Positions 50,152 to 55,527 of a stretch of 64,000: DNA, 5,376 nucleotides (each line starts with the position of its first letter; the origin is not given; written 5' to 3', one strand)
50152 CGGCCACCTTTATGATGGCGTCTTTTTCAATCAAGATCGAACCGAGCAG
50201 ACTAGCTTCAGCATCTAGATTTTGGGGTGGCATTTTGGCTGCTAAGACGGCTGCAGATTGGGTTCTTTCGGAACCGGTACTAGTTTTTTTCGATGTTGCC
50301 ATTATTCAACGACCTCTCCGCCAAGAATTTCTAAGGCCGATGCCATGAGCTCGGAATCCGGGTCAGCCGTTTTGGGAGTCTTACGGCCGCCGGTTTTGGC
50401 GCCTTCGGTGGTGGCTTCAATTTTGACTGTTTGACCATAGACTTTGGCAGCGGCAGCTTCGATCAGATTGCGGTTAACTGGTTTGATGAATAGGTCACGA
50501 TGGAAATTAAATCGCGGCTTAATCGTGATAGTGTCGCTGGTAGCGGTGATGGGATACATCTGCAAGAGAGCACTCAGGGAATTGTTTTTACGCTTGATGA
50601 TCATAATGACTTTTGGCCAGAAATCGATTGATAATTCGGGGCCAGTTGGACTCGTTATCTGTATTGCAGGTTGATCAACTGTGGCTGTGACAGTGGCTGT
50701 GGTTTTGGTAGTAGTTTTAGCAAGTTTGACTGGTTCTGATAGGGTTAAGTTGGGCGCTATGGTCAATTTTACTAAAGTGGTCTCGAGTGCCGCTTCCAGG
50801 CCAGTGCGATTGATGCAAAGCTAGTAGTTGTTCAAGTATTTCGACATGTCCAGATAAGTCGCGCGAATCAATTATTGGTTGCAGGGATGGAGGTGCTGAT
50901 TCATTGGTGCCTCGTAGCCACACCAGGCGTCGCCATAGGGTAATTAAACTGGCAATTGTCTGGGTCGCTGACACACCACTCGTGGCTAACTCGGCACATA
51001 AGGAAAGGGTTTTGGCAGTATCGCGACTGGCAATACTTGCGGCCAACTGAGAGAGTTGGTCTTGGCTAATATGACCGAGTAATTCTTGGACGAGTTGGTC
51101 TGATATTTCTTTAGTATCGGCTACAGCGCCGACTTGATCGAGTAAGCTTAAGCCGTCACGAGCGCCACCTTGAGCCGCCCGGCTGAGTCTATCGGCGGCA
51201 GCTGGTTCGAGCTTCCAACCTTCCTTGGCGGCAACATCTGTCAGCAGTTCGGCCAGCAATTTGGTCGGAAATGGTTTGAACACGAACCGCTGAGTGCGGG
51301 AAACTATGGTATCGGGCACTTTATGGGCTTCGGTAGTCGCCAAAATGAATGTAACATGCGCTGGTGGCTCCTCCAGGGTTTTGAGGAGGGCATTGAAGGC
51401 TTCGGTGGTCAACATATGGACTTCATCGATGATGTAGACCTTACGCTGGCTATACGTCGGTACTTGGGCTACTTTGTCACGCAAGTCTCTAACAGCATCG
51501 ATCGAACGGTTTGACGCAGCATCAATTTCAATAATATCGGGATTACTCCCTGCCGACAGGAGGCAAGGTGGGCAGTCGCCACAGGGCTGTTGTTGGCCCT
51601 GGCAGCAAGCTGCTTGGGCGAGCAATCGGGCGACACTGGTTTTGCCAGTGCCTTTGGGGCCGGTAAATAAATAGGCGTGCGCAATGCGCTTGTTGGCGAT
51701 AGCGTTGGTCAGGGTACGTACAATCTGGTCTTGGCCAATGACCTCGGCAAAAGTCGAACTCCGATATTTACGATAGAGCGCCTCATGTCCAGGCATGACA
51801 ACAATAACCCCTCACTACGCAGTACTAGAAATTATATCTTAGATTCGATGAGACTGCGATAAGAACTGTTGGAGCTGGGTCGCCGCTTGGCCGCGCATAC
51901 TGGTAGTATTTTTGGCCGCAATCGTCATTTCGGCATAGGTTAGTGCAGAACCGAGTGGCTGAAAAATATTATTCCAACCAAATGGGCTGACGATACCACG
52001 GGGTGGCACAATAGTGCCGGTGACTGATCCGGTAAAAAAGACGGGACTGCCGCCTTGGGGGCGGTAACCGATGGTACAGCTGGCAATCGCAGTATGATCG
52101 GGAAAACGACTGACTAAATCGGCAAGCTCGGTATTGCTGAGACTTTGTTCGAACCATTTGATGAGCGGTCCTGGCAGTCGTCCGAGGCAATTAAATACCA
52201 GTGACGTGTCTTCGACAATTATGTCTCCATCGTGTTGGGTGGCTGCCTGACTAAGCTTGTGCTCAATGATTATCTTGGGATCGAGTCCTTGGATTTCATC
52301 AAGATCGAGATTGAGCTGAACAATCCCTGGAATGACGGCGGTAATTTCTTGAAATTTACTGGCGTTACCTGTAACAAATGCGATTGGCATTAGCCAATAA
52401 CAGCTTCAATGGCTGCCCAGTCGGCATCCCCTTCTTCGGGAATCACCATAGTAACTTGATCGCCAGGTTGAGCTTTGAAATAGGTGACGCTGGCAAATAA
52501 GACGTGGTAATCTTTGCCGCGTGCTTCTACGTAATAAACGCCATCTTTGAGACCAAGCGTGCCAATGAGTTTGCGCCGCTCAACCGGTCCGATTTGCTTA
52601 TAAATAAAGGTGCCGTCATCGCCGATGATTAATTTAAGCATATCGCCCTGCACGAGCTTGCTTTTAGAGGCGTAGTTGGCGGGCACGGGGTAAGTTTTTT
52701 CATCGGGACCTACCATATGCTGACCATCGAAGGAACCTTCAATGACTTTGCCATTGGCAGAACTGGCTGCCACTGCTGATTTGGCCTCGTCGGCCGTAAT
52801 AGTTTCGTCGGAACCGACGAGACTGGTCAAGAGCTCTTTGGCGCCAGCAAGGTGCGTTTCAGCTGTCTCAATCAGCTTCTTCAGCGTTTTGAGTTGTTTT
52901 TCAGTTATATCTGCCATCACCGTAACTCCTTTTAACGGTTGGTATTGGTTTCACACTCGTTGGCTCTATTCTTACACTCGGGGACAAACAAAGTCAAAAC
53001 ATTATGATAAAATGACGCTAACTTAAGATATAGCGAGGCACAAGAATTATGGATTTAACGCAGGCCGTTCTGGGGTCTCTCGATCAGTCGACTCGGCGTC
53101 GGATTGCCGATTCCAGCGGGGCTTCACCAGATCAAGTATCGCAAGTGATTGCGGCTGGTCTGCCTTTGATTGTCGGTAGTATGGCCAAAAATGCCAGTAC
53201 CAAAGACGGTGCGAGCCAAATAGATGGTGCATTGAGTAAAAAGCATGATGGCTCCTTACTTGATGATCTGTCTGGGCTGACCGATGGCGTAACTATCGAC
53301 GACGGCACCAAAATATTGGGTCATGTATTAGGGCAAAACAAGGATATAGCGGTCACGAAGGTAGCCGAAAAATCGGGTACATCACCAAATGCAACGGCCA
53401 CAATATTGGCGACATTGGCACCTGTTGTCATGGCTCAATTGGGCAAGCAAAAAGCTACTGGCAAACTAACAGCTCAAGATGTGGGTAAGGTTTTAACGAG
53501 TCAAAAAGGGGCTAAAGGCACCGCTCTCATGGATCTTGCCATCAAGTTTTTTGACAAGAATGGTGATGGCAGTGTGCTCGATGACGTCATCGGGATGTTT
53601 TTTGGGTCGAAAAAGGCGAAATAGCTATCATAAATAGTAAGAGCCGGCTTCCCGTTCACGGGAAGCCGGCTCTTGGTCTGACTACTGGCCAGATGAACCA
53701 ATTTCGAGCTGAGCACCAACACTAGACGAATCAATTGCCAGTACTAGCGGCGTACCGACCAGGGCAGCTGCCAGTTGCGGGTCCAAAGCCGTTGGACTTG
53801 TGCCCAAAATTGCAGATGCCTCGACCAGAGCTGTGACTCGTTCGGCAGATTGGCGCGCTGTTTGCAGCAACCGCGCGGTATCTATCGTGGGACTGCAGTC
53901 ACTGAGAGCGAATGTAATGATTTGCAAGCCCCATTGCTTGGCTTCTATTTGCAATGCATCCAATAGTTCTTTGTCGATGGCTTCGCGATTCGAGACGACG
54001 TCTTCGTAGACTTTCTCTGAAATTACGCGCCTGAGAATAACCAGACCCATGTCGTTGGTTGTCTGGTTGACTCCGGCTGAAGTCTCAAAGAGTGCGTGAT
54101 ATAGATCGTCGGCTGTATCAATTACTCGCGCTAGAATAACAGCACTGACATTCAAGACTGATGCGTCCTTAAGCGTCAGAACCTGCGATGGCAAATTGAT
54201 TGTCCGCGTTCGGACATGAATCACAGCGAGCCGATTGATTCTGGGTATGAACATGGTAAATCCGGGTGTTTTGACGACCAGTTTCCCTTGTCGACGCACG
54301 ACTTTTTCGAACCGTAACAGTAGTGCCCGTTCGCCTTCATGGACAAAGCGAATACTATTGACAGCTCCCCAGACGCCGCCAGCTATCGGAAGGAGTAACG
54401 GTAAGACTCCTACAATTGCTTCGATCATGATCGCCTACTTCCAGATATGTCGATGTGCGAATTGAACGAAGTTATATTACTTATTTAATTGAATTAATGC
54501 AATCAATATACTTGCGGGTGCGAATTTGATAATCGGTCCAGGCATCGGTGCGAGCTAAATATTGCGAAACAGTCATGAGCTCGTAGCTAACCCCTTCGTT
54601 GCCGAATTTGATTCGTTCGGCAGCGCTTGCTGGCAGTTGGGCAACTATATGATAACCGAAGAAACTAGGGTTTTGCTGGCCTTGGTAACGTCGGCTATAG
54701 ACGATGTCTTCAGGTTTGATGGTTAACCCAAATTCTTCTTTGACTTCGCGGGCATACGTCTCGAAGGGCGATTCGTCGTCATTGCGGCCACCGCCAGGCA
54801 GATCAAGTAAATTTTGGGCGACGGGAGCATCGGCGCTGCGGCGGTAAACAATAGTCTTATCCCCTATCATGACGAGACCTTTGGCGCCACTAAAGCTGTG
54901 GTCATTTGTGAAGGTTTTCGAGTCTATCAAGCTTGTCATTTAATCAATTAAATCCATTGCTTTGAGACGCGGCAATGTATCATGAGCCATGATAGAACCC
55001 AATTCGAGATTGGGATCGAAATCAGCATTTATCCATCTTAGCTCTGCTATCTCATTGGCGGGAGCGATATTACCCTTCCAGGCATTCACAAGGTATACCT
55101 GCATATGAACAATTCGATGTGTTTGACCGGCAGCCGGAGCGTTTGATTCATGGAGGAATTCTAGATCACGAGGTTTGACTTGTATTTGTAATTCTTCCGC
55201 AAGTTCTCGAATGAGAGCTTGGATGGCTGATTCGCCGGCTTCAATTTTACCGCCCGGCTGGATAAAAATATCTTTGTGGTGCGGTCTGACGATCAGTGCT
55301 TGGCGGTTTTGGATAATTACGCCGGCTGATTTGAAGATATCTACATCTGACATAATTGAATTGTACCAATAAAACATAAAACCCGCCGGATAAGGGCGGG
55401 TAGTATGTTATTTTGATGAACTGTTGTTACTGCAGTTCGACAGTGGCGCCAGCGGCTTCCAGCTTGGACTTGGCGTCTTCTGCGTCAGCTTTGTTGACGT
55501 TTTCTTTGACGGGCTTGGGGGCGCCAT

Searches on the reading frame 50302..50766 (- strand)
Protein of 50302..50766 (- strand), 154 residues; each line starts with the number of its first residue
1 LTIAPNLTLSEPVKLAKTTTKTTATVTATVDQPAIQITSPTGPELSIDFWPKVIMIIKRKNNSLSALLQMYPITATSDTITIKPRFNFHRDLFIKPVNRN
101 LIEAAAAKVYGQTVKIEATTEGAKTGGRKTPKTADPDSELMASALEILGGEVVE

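Call 20: search_protein_families(library=pfam, proteins=[window:50302-50766:-], max_evalue=0.001)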
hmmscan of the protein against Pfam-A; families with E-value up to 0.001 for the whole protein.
window:50302-50766:- (154 aa): 1 family
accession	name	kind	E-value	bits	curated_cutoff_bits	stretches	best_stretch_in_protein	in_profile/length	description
PF20964.2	DnaX_C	-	0.00058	20.3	26.2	1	45-144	7-108/113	DNA polymerase III subunit tau, C-terminal domain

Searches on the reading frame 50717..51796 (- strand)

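Call 20: search_protein_families(library=pfam, proteins=[window:50717-51796:-], max_evalue=0.001)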
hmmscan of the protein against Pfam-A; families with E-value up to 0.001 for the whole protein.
window:50717-51796:- (359 aa): 15 families
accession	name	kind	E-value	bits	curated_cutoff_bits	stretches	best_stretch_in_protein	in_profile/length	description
PF13177.12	DNA_pol3_delta2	-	1.8e-44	152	27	1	21-176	1-160/161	DNA polymerase III, delta subunit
PF00004.35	AAA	-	2.8e-14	54.1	21.2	1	43-175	2-130/131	ATPase family associated with various cellular activities (AAA)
PF22608.2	DNAX_ATPase_lid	-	5.2e-10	39.4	27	1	184-223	5-44/49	DNA polymerase III clamp loader subunit, ATPase lid domain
PF13401.12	AAA_22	-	1.2e-08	35.8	27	1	42-155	8-123/130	AAA domain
PF13604.12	AAA_30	-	3.1e-08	34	27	1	41-151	20-122/191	AAA domain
PF07728.20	AAA_5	-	4.3e-07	30.5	22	1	43-147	3-96/139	AAA domain (dynein-related subfamily)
PF13191.12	AAA_16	-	2.1e-06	28.8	32.6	1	19-110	2-103/167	AAA ATPase domain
PF06068.19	TIP49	-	2.8e-06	27.2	23.8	0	120-155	277-311/347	TIP49 P-loop domain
PF05496.18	RuvB_N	-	2.9e-06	27.6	27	0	12-62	2-56/159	Holliday junction DNA helicase RuvB P-loop domain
PF12169.13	DNA_pol3_gamma3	-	4.7e-06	26.9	24.4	1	232-302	2-72/143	DNA polymerase III subunits gamma and tau domain III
PF13245.12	AAA_19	-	3.7e-05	24.4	25.1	1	32-150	4-122/134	AAA domain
PF04851.21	ResIII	-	8.5e-05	23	22.5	0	107-142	115-151/164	Type III restriction enzyme, res subunit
PF13173.12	AAA_14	-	0.00029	21.3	27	1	41-159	4-102/129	AAA domain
PF14532.12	Sigma54_activ_2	-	0.00046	20.9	25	0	21-75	2-57/138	Sigma-54 interaction domain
PF12775.13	AAA_7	-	0.00094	19.2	25.8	0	39-59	33-53/181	P-loop containing dynein motor region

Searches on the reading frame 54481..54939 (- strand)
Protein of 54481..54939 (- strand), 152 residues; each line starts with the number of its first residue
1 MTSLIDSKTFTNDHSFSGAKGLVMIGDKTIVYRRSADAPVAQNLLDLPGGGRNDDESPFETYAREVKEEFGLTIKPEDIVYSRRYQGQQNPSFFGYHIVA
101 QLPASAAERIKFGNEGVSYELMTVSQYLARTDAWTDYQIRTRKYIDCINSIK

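Call 3: search_protein_families(library=pfam, proteins=[window:54481-54939:-], max_evalue=0.01)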
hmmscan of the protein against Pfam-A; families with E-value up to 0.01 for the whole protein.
window:54481-54939:- (152 aa): 1 family
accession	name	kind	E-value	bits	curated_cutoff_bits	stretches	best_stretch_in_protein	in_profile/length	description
PF00293.34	NUDIX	-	8.4e-09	36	21.1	1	23-137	9-128/134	NUDIX domain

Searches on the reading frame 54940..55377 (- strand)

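Call 3: search_protein_families(library=pfam, proteins=[window:54940-55377:-], max_evalue=0.01)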
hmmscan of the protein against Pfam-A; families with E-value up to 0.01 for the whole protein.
window:54940-55377:- (145 aa): 2 families
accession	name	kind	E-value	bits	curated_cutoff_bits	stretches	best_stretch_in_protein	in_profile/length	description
PF00293.34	NUDIX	-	4.5e-15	56.3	21.1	1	17-118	5-115/134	NUDIX domain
PF14815.12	NUDIX_4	-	2.2e-05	24.7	35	1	41-119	30-96/113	NUDIX domain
